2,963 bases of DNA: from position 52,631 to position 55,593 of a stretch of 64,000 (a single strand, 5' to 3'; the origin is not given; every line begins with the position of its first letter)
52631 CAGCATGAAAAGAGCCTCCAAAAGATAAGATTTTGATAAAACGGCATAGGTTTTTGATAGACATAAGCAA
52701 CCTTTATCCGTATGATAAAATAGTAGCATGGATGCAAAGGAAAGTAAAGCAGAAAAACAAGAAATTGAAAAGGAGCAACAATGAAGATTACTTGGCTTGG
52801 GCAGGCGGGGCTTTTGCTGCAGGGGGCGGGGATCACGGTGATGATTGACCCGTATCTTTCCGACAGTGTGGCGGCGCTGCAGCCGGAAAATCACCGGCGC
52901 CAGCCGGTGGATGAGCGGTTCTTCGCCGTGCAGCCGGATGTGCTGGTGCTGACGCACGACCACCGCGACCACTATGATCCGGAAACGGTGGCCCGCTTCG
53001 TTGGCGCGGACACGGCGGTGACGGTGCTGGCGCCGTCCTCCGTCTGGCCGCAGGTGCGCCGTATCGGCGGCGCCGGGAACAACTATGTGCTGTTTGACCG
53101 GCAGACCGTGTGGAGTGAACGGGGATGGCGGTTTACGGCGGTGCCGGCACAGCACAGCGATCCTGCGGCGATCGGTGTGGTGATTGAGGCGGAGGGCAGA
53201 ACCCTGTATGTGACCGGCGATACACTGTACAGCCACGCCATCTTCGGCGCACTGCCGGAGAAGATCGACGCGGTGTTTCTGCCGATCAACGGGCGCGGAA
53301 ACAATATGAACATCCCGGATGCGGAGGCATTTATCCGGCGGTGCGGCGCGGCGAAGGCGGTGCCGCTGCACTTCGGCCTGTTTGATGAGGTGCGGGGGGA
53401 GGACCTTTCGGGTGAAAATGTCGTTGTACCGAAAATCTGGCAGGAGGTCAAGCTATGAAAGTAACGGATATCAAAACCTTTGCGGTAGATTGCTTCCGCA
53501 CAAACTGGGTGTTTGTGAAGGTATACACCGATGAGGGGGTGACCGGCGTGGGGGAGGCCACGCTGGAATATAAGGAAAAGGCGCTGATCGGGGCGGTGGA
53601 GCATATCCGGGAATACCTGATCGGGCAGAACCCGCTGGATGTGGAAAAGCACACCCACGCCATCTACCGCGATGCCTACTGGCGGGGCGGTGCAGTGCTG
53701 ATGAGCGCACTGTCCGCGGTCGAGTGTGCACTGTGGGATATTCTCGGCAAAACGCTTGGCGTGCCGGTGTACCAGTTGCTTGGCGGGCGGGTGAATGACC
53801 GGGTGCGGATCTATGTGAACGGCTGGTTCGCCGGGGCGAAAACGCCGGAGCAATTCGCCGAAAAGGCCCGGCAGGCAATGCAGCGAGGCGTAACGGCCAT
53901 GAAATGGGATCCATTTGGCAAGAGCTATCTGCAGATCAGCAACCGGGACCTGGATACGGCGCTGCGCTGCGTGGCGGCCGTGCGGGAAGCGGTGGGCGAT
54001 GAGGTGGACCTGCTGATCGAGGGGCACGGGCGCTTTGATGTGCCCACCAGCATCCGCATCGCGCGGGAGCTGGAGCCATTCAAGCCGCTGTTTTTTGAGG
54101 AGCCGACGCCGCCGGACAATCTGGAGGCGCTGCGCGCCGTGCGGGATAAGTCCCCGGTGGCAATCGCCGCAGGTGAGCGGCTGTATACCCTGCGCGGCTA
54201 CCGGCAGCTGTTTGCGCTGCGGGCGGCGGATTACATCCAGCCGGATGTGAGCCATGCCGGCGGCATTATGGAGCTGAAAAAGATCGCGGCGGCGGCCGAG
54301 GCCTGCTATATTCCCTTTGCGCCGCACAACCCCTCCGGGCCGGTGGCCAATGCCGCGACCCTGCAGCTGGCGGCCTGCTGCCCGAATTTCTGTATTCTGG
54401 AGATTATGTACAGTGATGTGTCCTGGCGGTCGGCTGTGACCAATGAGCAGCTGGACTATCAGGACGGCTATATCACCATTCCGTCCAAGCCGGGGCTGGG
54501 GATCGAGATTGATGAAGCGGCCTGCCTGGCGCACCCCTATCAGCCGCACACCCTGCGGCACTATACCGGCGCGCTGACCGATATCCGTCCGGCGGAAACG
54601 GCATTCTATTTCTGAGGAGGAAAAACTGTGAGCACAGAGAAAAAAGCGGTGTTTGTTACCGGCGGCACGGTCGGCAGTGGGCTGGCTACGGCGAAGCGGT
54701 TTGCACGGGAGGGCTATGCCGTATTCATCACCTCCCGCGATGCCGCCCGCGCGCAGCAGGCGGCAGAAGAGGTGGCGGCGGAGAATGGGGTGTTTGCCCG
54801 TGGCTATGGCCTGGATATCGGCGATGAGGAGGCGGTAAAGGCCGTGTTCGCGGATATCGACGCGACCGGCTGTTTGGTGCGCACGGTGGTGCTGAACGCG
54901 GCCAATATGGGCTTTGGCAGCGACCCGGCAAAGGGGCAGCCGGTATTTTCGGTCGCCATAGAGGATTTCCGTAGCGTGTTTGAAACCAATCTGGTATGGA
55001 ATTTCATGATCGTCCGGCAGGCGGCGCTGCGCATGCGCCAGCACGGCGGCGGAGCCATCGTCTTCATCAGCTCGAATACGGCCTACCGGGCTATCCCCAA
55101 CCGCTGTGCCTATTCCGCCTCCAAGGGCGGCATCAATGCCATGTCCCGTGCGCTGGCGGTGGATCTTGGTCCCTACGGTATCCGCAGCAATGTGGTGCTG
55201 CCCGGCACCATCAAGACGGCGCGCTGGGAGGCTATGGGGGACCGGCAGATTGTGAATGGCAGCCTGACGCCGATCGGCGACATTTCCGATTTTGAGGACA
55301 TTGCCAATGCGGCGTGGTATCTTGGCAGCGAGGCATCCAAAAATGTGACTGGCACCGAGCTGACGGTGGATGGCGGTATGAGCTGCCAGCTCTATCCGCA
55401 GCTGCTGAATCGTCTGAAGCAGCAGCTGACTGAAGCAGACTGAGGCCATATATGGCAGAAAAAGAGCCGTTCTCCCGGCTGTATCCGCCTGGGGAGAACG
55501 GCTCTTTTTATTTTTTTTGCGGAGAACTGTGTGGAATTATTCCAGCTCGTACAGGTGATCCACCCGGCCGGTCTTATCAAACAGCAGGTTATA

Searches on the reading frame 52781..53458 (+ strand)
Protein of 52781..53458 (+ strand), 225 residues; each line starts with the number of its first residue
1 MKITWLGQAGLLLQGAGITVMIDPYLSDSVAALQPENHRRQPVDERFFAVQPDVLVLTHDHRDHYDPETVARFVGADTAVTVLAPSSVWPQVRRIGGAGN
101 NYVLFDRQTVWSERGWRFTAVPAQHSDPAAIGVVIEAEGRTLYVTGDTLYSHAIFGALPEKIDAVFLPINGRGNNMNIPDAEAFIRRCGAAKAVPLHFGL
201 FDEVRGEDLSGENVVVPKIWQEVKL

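Call 36: search_protein_families(library=pfam, proteins=[window:52781-53458:+], max_evalue=0.01)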
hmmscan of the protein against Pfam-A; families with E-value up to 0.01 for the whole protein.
window:52781-53458:+ (225 aa): 3 families
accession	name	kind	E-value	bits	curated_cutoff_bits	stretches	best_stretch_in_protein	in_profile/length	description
PF12706.13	Lactamase_B_2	-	1.3e-20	74.3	27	1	20-198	3-200/200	Beta-lactamase superfamily domain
PF13483.12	Lactamase_B_3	-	5.4e-14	52.9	24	1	2-197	1-160/160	Beta-lactamase superfamily domain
PF00753.33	Lactamase_B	-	2e-06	28.3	22.7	1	10-65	8-57/196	Metallo-beta-lactamase superfamily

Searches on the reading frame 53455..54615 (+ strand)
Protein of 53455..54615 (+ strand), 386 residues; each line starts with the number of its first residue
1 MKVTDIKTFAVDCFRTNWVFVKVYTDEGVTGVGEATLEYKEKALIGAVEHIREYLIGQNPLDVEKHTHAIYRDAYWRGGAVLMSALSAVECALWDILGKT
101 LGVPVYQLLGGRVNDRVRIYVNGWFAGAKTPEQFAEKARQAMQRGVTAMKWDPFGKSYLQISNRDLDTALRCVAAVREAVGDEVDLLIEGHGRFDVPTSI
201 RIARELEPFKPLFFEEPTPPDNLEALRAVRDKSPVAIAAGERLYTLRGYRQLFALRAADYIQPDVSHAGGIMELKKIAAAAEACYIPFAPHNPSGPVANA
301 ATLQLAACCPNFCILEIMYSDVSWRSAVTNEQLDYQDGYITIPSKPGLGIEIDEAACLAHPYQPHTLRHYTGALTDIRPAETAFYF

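Call 36: search_protein_families(library=pfam, proteins=[window:53455-54615:+], max_evalue=0.01)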
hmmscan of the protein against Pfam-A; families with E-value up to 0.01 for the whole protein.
window:53455-54615:+ (386 aa): 2 families
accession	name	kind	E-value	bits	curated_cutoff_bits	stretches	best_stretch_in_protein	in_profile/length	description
PF13378.12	MR_MLE_C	-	9.5e-72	241.7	29.4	1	134-355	2-218/219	Enolase C-terminal domain-like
PF02746.21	MR_MLE_N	-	5.6e-22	78.6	22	1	16-110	26-117/117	Mandelate racemase / muconate lactonizing enzyme, N-terminal domain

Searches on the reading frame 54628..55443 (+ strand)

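Call 36: search_protein_families(library=pfam, proteins=[window:54628-55443:+], max_evalue=0.01)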
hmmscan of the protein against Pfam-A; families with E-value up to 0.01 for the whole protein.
window:54628-55443:+ (271 aa): 5 families
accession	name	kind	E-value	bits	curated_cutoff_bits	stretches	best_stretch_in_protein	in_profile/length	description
PF13561.12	adh_short_C2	-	3.7e-47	161.3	27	1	18-252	9-236/236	Enoyl-(Acyl carrier protein) reductase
PF00106.31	adh_short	-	1.2e-39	136.3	26.6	1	6-202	1-189/195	short chain dehydrogenase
PF23441.1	SDR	-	8.8e-12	45.4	27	1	7-251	9-255/258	SDR-like rossmann domain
PF08659.16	KR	-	8.3e-07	29.5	22.6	1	8-173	3-160/180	KR domain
PF01370.27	Epimerase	-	1.5e-05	25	20.9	1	8-79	1-67/240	NAD dependent epimerase/dehydratase family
